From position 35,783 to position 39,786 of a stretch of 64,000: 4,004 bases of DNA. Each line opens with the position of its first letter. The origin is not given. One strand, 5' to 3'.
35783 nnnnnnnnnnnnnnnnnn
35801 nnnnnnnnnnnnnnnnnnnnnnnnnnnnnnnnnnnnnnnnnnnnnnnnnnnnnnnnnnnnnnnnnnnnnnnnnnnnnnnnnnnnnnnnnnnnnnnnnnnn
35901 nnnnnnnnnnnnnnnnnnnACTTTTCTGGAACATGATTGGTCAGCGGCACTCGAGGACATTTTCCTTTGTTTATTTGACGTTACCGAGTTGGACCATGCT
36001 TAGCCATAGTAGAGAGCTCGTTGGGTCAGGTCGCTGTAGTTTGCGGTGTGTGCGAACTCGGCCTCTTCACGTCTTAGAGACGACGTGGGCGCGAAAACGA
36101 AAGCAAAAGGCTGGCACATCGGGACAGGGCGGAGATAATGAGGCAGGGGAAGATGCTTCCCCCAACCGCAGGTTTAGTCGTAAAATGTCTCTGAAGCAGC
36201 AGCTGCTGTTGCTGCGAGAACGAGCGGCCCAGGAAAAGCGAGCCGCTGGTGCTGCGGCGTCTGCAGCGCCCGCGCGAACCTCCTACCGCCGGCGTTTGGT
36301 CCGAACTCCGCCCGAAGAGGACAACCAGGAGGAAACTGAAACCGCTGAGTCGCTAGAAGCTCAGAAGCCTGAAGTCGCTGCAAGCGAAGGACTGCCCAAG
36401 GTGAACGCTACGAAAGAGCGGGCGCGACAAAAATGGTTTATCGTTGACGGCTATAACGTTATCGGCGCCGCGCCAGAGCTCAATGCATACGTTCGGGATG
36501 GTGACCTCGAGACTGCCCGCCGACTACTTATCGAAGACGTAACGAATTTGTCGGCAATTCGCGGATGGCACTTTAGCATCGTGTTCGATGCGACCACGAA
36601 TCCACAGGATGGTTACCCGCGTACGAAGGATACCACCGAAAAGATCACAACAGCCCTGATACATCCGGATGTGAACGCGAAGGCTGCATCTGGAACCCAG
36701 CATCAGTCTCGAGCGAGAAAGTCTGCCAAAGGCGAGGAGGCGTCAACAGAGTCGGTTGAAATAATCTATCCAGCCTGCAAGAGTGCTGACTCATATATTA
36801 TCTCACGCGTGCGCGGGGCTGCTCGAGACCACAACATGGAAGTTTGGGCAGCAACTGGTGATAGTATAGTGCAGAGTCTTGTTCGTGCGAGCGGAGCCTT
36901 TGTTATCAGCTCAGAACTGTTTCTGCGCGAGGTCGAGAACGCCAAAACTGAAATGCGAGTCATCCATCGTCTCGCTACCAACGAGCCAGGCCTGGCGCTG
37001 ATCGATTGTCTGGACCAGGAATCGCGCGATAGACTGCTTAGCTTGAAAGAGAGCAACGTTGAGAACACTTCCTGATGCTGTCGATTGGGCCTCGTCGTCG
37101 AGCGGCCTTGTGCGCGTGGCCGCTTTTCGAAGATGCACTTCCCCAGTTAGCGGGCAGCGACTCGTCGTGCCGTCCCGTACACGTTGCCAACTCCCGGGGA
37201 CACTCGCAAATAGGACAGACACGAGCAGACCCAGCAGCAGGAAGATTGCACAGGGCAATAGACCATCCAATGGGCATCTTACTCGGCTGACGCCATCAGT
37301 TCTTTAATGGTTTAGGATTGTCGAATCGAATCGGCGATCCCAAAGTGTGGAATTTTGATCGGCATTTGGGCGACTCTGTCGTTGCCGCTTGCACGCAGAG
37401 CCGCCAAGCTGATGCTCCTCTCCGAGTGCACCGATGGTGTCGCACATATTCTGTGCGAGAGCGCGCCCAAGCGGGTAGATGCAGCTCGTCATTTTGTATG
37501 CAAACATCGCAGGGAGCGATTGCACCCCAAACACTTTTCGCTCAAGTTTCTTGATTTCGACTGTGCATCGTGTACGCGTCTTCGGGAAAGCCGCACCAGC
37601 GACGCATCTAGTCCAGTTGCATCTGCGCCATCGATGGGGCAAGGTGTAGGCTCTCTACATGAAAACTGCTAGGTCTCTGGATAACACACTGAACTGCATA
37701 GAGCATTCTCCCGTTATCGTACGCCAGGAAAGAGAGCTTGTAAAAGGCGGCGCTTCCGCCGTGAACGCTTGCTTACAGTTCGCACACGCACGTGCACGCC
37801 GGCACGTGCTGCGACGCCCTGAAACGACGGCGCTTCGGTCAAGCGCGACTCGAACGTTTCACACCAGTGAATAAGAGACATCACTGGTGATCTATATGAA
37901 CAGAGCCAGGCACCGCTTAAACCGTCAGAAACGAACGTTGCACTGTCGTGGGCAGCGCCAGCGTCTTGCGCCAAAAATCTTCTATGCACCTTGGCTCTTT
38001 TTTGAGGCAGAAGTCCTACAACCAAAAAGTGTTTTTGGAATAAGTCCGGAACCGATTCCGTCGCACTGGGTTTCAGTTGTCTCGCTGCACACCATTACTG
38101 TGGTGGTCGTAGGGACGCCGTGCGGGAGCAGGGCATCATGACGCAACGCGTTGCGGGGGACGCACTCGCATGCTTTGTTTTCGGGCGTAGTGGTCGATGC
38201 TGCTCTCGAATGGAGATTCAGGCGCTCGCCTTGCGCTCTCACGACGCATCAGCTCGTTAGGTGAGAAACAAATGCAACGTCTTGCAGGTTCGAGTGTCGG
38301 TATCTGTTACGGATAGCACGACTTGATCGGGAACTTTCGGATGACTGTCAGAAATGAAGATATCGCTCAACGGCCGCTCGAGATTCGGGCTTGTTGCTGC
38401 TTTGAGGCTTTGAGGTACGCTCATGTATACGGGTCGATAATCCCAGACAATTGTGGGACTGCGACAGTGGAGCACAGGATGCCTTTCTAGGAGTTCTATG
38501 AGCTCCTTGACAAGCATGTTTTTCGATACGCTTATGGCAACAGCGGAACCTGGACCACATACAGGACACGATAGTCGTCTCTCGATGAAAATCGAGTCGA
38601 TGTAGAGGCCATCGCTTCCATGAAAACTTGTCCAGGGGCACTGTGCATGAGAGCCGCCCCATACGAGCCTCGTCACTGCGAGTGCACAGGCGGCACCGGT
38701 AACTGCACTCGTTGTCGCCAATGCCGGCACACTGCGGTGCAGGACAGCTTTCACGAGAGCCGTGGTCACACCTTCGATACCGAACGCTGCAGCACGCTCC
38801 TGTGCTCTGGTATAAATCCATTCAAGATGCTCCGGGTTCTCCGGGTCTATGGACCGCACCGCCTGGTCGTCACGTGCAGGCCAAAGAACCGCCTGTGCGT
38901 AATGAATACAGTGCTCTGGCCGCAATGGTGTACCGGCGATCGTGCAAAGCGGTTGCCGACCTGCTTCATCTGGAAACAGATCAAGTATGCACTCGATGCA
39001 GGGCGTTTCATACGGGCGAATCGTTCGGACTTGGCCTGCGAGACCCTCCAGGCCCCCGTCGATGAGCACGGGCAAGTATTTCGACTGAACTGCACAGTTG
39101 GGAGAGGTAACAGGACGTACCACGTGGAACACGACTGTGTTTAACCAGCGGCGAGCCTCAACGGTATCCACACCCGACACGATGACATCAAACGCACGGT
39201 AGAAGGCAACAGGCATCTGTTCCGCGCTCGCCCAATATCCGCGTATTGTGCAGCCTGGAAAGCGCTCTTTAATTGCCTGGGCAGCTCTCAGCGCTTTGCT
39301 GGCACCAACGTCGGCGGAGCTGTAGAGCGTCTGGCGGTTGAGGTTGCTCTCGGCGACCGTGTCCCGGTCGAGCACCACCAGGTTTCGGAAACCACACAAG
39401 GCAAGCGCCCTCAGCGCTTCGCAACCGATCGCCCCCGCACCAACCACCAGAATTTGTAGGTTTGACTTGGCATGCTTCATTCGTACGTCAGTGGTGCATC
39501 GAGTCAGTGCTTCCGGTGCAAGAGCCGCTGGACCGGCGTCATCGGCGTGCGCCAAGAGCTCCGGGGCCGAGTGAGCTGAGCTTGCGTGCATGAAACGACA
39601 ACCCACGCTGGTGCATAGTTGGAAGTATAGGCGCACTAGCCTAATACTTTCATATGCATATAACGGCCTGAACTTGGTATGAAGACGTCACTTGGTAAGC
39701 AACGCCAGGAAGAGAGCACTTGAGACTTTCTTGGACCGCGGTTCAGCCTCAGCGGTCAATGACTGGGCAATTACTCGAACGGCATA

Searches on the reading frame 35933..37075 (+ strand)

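Call 11: search_protein_families(library=pfam, proteins=[window:35933-37075:+], max_evalue=0.01)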
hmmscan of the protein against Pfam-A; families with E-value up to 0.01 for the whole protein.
window:35933-37075:+ (380 aa): 1 family
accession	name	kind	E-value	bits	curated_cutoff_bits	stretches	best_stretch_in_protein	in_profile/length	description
PF05991.17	NYN_YacP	-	3.6e-27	95.8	24.6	2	170-226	2-58/166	YacP-like NYN domain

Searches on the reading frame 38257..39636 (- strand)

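Call 11: search_protein_families(library=pfam, proteins=[window:38257-39636:-], max_evalue=0.01)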
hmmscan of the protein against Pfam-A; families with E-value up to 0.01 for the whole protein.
window:38257-39636:- (459 aa): 4 families
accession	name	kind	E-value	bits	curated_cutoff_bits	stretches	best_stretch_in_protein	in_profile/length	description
PF00899.27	ThiF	-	9.4e-45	153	28.1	1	58-328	19-205/238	ThiF family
PF08825.15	E2_bind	-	2.4e-11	43.9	33.2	1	370-447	2-71/82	E2 binding domain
PF07992.20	Pyr_redox_2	-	0.0025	17.7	26.1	1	44-97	127-179/291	Pyridine nucleotide-disulphide oxidoreductase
PF01488.26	Shikimate_DH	-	0.0069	16.9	24.3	0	58-102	11-55/138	Shikimate / quinate 5-dehydrogenase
